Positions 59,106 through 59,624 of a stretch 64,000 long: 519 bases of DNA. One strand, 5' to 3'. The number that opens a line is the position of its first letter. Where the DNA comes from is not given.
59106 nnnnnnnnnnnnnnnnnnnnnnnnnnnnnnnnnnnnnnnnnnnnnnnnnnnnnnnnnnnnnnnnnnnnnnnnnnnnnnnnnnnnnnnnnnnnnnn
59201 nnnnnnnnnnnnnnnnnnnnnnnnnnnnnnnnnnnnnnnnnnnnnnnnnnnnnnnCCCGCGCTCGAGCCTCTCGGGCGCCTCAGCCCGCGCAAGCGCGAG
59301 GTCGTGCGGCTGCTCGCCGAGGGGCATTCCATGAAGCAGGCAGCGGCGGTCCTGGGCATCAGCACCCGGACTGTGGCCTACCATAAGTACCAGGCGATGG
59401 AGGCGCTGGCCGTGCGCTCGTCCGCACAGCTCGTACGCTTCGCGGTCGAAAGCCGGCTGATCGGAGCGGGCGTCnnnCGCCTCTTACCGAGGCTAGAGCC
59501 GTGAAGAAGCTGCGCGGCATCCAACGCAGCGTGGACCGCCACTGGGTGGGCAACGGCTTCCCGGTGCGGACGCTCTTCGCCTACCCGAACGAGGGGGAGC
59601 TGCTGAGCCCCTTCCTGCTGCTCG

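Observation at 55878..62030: An 18-nt motif (consensus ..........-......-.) recurs four times upstream of response-regulator genes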

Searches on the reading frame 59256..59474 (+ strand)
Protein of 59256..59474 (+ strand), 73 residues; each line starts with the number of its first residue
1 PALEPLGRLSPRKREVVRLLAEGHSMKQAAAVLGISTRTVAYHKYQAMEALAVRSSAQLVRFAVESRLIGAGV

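Call 78: search_solved_structures(query=window:59256-59474:+, max_evalue=0.001, show_alignments=1)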
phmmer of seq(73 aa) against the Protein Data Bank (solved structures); distinct sequences matched with E-value up to 0.001: 16.
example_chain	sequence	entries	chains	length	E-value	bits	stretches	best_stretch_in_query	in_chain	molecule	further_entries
8a5r_AAA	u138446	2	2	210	4.6e-10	42.9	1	2-67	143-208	Light-activated DNA-binding protein EL222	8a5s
3p7n_A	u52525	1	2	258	8.1e-10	42.1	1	2-66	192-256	Sensor histidine kinase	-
8vd6_A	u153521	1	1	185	7.9e-08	35.9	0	12-38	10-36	CAP REPEAT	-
7vim_A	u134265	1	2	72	3.1e-05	27.7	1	9-63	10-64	Protein EsrB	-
3clo_A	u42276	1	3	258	4.4e-05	27.2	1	8-64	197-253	Transcriptional regulator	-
1yio_A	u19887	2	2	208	5.1e-05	27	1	7-63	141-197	response regulatory protein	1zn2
1p4w_A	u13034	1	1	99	0.00011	26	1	8-62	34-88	rcsB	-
1fse_A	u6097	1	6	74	0.00011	26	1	9-60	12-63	GERE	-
5vxn_A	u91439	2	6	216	0.00021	25.1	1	8-63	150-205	Transcriptional regulatory protein RcsB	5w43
5o8y_A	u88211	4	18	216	0.00024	25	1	8-62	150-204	Transcriptional regulatory protein RcsB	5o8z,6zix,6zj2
6eo2_A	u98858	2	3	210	0.00031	24.6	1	8-62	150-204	Transcriptional regulatory protein RcsB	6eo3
1x3u_A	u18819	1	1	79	0.00066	23.6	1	6-64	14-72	Transcriptional regulatory protein fixJ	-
5xso_A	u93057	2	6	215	0.00068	23.5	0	7-68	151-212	Response regulator FixJ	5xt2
7ve4_A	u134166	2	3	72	0.00074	23.4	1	8-69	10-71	DNA-binding response regulator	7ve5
7r3g_B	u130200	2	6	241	0.00091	23.1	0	3-63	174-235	Regulatory protein RhlR | PROSS optimized variant of RhlR with 75 mutations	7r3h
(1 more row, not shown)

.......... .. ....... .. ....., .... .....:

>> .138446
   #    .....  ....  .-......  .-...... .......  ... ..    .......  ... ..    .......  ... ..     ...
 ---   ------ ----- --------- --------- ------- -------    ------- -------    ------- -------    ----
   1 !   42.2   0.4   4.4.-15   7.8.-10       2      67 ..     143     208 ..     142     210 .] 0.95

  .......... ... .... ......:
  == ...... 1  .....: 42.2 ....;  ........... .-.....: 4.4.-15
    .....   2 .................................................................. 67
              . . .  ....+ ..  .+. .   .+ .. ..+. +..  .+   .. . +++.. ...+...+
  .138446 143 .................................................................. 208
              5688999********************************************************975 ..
